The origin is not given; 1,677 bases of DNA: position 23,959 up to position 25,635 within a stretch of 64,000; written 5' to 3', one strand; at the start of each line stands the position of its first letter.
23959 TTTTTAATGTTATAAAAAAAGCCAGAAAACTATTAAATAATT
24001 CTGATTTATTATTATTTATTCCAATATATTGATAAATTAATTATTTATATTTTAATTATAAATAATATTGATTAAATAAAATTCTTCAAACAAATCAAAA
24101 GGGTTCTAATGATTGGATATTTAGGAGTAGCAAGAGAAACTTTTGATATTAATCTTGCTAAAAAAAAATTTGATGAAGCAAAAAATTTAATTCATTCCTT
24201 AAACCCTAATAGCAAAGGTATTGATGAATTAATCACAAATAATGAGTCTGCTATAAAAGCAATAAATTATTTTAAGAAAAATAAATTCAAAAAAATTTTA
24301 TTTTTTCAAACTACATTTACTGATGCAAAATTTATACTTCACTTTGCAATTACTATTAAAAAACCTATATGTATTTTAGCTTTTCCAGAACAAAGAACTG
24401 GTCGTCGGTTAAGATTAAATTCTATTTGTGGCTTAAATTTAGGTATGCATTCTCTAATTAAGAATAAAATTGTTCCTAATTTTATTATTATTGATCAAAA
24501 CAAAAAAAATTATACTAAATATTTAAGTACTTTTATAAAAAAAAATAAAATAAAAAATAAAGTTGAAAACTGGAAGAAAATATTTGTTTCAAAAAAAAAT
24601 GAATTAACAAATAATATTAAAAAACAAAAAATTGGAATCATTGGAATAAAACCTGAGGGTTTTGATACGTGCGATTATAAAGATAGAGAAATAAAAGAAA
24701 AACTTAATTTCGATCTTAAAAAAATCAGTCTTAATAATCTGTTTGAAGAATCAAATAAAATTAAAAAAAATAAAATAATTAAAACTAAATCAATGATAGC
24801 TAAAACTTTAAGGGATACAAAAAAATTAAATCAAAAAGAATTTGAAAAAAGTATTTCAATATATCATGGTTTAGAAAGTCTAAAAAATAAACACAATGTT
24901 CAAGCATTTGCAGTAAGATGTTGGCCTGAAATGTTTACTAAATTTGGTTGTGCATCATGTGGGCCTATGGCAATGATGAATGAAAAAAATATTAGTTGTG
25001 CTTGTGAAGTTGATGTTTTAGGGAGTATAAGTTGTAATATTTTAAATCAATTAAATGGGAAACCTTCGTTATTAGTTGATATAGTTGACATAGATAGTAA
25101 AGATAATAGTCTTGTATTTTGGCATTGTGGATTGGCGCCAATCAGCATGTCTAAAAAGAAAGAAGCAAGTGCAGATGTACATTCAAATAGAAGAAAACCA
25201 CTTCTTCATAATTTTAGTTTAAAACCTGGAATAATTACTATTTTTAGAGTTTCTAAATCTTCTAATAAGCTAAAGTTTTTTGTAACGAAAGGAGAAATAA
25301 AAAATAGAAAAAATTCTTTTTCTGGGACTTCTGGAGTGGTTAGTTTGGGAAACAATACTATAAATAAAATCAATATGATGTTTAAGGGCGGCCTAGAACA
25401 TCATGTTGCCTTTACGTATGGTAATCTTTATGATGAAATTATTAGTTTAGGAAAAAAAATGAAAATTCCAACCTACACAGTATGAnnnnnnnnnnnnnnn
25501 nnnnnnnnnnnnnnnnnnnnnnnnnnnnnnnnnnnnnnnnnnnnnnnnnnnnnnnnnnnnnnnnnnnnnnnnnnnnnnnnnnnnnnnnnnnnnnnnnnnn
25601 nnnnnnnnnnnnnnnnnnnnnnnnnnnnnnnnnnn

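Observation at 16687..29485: Candidate sulfosugar catabolic locus with a non-canonical enzyme set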

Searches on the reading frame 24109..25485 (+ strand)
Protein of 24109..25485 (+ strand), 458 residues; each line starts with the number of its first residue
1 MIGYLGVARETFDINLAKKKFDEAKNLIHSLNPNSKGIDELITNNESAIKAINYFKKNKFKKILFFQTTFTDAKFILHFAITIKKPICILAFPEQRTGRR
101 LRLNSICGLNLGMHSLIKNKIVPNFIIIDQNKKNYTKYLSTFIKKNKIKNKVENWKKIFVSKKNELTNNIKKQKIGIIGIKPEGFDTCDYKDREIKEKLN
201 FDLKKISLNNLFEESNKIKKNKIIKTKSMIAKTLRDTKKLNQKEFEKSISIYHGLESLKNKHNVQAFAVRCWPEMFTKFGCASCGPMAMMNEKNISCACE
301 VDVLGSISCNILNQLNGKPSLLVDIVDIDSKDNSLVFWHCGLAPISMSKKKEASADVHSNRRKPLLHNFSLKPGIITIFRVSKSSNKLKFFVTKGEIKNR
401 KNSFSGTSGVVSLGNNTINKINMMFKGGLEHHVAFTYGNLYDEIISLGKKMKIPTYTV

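Call 3: search_protein_families(library=pfam, proteins=[window:24109-25485:+])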
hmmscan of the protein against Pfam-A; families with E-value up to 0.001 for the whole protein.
window:24109-25485:+ (458 aa): 1 family
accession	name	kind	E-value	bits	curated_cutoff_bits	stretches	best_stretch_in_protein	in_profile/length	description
PF02952.23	Fucose_iso_C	-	2.4e-05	24.5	29.3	1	370-454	46-138/143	L-fucose isomerase, C-terminal domain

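Call 4: search_protein_families(library=ncbifam, proteins=[window:24109-25485:+])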
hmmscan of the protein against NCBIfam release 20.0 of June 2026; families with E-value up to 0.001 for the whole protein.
window:24109-25485:+ (458 aa): 1 family
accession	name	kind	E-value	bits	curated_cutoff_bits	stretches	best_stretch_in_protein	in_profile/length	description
NF048012.1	SlpQosIsomSftI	equivalog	3e-85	286.6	700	1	2-456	4-441/443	sulfoquinovose isomerase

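Call 8: search_solved_structures(query=window:24109-25485:+, max_evalue=0.01, show_alignments=1)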
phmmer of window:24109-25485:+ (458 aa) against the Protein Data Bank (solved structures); distinct sequences matched with E-value up to 0.01: 0.

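Call 19: find_homologous_proteins(query=window:24109-25485:+, max_evalue=1e-10)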
Query window:24109-25485:+ (458 aa): 724 proteins with E <= 1e-10 among 8000 candidates; the best 120 are listed.
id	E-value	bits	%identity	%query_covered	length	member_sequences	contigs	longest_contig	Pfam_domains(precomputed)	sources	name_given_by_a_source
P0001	5.5e-296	999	99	100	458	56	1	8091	PF02952.24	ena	-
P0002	1.0e-225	768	76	100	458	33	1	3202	PF02952.24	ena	-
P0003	1.3e-225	768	76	100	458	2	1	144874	PF02952.24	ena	-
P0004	1.5e-225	767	76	100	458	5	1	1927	PF02952.24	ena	-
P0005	2.4e-225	767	76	100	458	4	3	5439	PF02952.24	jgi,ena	-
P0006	2.2e-201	688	69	100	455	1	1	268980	PF02952.24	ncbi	-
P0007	9.2e-201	686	69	100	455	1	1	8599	PF02952.24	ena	-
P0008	9.9e-200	682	68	100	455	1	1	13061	PF02952.24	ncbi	-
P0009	3.6e-199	680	68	100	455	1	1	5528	PF02952.24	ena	-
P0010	4.1e-199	680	68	100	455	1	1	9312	PF02952.24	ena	-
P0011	5.2e-199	680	68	100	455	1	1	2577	PF02952.24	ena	-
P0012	6.2e-199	680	68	100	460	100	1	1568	PF02952.24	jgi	jgi:L-arabinose isomerase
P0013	1.3e-198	679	68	100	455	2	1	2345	PF02952.24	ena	-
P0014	3.0e-198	677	68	100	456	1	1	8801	PF02952.24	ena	-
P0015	5.2e-198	677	68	100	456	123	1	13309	PF02952.24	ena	-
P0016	5.6e-198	676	68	100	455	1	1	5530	PF02952.24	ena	-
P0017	1.8e-197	675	68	100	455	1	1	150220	PF02952.24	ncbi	-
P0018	1.8e-197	675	68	100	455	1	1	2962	PF02952.24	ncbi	-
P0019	1.0e-196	672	67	100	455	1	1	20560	PF02952.24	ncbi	-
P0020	1.1e-196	672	68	100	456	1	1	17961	PF02952.24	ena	-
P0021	9.8e-196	669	68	100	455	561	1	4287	PF02952.24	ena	-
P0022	4.3e-195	667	67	100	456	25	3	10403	PF02952.24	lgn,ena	-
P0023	2.6e-194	664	68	100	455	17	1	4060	PF02952.24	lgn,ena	-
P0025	1.7e-190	652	62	100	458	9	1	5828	PF02952.24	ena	-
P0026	3.3e-190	651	62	100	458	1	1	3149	PF02952.24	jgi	-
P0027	3.6e-190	651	62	100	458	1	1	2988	PF02952.24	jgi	-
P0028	4.5e-190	650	62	100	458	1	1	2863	PF02952.24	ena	-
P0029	6.8e-190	650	62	100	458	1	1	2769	PF02952.24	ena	-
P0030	7.0e-190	650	62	100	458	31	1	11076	PF02952.24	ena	-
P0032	8.5e-190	650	62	100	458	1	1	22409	PF02952.24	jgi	-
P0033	9.4e-190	649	62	100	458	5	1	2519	PF02952.24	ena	-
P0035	1.5e-189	649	62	100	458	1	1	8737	PF02952.24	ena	-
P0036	1.6e-189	649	62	100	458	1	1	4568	PF02952.24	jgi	-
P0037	1.6e-189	649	62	100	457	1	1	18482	PF02952.24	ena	-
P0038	3.2e-189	648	62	100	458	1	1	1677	PF02952.24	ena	-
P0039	4.0e-189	647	62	100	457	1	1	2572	PF02952.24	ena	-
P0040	4.5e-189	647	62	100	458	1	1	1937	PF02952.24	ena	-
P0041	6.2e-189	647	62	100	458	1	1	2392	PF02952.24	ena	-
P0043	1.3e-188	646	62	100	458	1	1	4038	PF02952.24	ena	-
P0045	2.1e-188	645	62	100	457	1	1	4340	PF02952.24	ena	-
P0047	2.4e-188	645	62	100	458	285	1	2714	PF02952.24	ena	-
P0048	2.8e-188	645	61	100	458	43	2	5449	PF02952.24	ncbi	-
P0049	3.5e-188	644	62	100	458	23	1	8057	PF02952.24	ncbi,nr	ncbi:MAG: hypothetical protein MK218_06620 [Gammaproteobacteria bacterium]|nr:hypothetical protein [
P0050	5.7e-188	644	62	100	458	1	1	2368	PF02952.24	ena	-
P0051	7.0e-188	643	62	100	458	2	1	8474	PF02952.24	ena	-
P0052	8.3e-188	643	62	100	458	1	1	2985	PF02952.24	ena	-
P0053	1.6e-187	642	62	100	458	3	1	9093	PF02952.24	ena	-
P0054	1.6e-187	642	64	100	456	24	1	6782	PF02952.24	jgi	-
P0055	1.7e-187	642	63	100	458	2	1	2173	PF02952.24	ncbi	-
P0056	3.2e-187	641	61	100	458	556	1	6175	PF02952.24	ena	-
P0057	3.7e-187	641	62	100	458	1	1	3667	PF02952.24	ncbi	-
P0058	7.8e-187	640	61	100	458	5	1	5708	PF02952.24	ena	-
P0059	9.1e-187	640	62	100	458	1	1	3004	PF02952.24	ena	-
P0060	1.2e-186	639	61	100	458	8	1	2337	PF02952.24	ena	-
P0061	1.6e-186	639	62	100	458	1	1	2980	PF02952.24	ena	-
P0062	2.2e-186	638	61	100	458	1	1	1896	PF02952.24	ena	-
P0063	3.9e-186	637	61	100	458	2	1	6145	PF02952.24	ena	-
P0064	4.1e-186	637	60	100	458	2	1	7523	PF02952.24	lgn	-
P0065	4.5e-186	637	61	100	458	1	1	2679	PF02952.24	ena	-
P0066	6.2e-186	637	61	100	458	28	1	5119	PF02952.24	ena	-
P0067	6.3e-186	637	60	100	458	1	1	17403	PF02952.24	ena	-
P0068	6.5e-186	637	61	100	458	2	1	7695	PF02952.24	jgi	-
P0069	6.7e-186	637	60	100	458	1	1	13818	PF02952.24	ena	-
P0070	7.3e-186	637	60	100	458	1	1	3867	PF02952.24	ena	-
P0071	8.4e-186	636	61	100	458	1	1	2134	PF02952.24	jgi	-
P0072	8.5e-186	636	60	100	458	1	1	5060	PF02952.24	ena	-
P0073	8.8e-186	636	60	100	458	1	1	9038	PF02952.24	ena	-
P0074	1.0e-185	636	64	100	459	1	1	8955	PF02952.24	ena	-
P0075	1.1e-185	636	60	100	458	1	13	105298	PF02952.24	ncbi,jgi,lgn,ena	-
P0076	1.7e-185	635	60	100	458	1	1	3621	PF02952.24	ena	-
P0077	1.8e-185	635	60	100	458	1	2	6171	PF02952.24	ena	-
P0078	1.8e-185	635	60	100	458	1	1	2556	PF02952.24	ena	-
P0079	1.8e-185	635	60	100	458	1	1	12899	PF02952.24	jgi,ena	-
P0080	1.9e-185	635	60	100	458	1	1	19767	PF02952.24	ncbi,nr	ncbi:hypothetical protein OAJ80_01725 [Candidatus Thioglobus sp.]|nr:hypothetical protein [Candidatu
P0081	2.3e-185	635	60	100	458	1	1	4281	PF02952.24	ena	-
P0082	2.3e-185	635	60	100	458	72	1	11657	PF02952.24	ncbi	-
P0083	2.4e-185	635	60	100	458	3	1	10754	PF02952.24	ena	-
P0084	2.7e-185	635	60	100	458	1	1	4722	PF02952.24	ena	-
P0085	2.8e-185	635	60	100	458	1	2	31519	PF02952.24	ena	-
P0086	3.1e-185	634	60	100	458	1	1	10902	PF02952.24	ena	-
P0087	3.6e-185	634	60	100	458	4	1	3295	PF02952.24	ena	-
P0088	3.8e-185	634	60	100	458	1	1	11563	PF02952.24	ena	-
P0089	5.2e-185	634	60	100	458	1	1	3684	PF02952.24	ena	-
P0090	5.7e-185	634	60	100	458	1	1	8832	PF02952.24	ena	-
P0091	5.8e-185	634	60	100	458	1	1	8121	PF02952.24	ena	-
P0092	5.8e-185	634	60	100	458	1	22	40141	PF02952.24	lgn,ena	-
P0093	6.0e-185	634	60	100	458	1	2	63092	PF02952.24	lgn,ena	-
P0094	6.1e-185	634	60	100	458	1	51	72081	PF02952.24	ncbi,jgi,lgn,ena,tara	tara:strand:+ start:534 stop:1910 length:1377 start_codon:yes stop_codon:yes gene_type:complete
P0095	6.3e-185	633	60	100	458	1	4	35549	PF02952.24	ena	-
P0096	6.7e-185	633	60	100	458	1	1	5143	PF02952.24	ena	-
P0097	7.0e-185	633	60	100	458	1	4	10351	PF02952.24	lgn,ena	-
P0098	7.2e-185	633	60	100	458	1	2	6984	PF02952.24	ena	-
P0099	7.2e-185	633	60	100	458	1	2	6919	PF02952.24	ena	-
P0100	7.4e-185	633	60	100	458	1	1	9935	PF02952.24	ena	-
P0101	7.4e-185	633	60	100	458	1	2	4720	PF02952.24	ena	-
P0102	7.5e-185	633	60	100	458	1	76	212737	PF02952.24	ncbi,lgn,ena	-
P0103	7.6e-185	633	60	100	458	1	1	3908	PF02952.24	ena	-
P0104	7.6e-185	633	60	100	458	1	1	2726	PF02952.24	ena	-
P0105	7.7e-185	633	60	100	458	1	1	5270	PF02952.24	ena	-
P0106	7.9e-185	633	60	100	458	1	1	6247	PF02952.24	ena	-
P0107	8.2e-185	633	60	100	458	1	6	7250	PF02952.24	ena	-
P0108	9.2e-185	633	60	100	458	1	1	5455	PF02952.24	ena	-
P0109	9.4e-185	633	60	100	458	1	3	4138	PF02952.24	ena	-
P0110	1.0e-184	633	60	100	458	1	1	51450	PF02952.24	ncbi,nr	ncbi:hypothetical protein OAJ68_00845 [Candidatus Thioglobus sp.]|nr:hypothetical protein [Candidatu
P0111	1.0e-184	633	60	100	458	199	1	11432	PF02952.24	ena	-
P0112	1.0e-184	633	60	100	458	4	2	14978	PF02952.24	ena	-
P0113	1.1e-184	633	60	100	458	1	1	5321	PF02952.24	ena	-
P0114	1.1e-184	633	60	100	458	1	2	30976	PF02952.24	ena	-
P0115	1.1e-184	633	60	100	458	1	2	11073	PF02952.24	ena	-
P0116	1.1e-184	633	60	100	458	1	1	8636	PF02952.24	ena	-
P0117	1.1e-184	633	60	100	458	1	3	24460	PF02952.24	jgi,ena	-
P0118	1.2e-184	633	60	100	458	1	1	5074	PF02952.24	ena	-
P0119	1.2e-184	633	60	100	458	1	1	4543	PF02952.24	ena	-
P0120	1.2e-184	633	60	100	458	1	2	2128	PF02952.24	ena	-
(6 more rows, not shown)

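Call 20: find_related_loci(query=window:24109-25485:+, collection=genome_contigs, flank=10000)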
Query window:24109-25485:+ (458 aa) in genome_contigs; peptide patterns used: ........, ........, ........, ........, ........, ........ (x = any residue, [..] = any of these).
152 stretches matched a pattern, but none encodes a relative of the query by tblastn (E <= 1e-3).

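Call 21: find_encoding_contigs(protein=P0003, flank=10000, max_places=2)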
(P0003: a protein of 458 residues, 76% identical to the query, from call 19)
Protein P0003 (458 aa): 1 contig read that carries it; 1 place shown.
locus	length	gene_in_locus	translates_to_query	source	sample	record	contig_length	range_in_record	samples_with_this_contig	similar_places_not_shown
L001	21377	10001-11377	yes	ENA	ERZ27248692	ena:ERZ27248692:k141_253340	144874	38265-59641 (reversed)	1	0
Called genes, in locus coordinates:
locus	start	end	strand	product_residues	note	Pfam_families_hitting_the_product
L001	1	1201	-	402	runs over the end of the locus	-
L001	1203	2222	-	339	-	PF01408:GFO_IDH_MocA, PF02894:GFO_IDH_MocA_C, PF22725:GFO_IDH_MocA_C3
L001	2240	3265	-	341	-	PF01408:GFO_IDH_MocA, PF02894:GFO_IDH_MocA_C, PF22725:GFO_IDH_MocA_C3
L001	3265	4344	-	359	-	PF03193:RsgA_GTPase (faint), PF03215:Rad17 (weak), PF00005:ABC_tran, PF13304:AAA_21 (faint), PF17912:OB_MalK (weak), PF08402:TOBE_2 (weak)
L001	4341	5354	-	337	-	PF00389:2-Hacid_dh (weak), PF02826:2-Hacid_dh_C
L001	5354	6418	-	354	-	PF00528:BPD_transp_1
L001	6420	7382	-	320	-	PF00528:BPD_transp_1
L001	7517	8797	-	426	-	PF01547:SBP_bac_1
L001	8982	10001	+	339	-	PF09863:DUF2090 (faint), PF01791:DeoC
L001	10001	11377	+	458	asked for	PF02952:Fucose_iso_C (weak)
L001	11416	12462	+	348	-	PF01408:GFO_IDH_MocA, PF22725:GFO_IDH_MocA_C3, PF02894:GFO_IDH_MocA_C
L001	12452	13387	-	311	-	PF00389:2-Hacid_dh, PF02826:2-Hacid_dh_C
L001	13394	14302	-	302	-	PF00294:PfkB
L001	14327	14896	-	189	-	PF02775:TPP_enzyme_C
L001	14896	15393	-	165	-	PF02776:TPP_enzyme_N (weak)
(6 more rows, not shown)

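Call 22: find_encoding_contigs(protein=P0006, flank=10000, max_places=2)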
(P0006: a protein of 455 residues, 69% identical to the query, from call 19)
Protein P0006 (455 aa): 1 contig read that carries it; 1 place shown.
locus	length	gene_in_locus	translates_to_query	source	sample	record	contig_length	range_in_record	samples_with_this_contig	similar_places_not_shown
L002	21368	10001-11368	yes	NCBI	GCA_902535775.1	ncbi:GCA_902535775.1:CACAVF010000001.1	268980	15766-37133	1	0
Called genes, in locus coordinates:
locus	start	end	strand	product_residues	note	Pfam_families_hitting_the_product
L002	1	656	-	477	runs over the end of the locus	PF01232:Mannitol_dh, PF08125:Mannitol_dh_C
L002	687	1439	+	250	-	PF00106:adh_short, PF01370:Epimerase (weak), PF13561:adh_short_C2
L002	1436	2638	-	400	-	-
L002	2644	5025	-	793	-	PF13802:Gal_mutarotas_2, PF01055:Glyco_hydro_31_2nd, PF21365:Glyco_hydro_31_3rd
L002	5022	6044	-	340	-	PF00005:ABC_tran, PF13304:AAA_21 (faint), PF08402:TOBE_2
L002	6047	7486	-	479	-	PF00528:BPD_transp_1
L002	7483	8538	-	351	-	PF00528:BPD_transp_1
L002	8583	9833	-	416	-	PF01547:SBP_bac_1, PF13416:SBP_bac_8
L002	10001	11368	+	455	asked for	PF02952:Fucose_iso_C (weak)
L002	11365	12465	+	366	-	PF01408:GFO_IDH_MocA, PF02894:GFO_IDH_MocA_C, PF22725:GFO_IDH_MocA_C3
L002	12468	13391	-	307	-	PF00389:2-Hacid_dh, PF02826:2-Hacid_dh_C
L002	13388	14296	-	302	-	PF00294:PfkB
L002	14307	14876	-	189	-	PF02775:TPP_enzyme_C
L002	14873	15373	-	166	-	PF02776:TPP_enzyme_N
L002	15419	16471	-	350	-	PF01263:Aldose_epim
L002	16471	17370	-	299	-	PF00892:EamA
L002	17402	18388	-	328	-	PF00005:ABC_tran, PF08352:oligo_HPY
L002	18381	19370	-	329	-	PF00005:ABC_tran, PF02463:SMC_N, PF13304:AAA_21, PF08352:oligo_HPY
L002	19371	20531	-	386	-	PF12911:OppC_N, PF00528:BPD_transp_1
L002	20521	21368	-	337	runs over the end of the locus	PF19300:BPD_transp_1_N (weak), PF00528:BPD_transp_1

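Call 23: find_encoding_contigs(protein=P0102, flank=10000, max_places=2)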
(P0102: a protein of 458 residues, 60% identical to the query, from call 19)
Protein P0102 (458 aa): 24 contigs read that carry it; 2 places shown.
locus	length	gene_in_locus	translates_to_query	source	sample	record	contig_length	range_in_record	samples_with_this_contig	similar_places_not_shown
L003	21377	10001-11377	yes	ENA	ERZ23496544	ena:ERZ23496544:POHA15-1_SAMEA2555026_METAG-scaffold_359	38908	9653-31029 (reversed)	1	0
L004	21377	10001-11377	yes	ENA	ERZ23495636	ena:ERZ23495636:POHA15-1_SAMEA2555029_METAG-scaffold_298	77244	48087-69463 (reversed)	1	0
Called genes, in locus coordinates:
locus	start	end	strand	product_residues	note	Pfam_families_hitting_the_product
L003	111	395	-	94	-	-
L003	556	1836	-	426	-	PF00817:IMS, PF11799:IMS_C, PF13438:DUF4113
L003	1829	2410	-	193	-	PF00717:Peptidase_S24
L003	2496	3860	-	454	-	PF01979:Amidohydro_1, PF07969:Amidohydro_3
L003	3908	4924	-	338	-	PF02463:SMC_N (faint), PF00005:ABC_tran, PF08402:TOBE_2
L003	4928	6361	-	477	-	PF00528:BPD_transp_1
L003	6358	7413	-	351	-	PF00528:BPD_transp_1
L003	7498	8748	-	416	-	PF01547:SBP_bac_1, PF13416:SBP_bac_8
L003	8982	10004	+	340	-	PF01791:DeoC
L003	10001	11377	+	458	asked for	PF02952:Fucose_iso_C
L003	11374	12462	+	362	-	PF01408:GFO_IDH_MocA, PF22725:GFO_IDH_MocA_C3, PF02894:GFO_IDH_MocA_C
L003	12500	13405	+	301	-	PF00294:PfkB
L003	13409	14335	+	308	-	PF00389:2-Hacid_dh, PF02826:2-Hacid_dh_C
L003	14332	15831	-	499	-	PF00370:FGGY_N, PF02782:FGGY_C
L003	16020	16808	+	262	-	PF09339:HTH_IclR (weak), PF01614:IclR_C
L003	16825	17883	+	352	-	PF00005:ABC_tran, PF13304:AAA_21 (faint)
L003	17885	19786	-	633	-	PF02449:Glyco_hydro_42, PF08532:Glyco_hydro_42M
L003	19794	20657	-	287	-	PF08450:SGL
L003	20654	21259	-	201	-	PF01081:Aldolase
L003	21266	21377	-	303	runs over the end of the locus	PF05035:DGOK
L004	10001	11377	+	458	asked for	PF02952:Fucose_iso_C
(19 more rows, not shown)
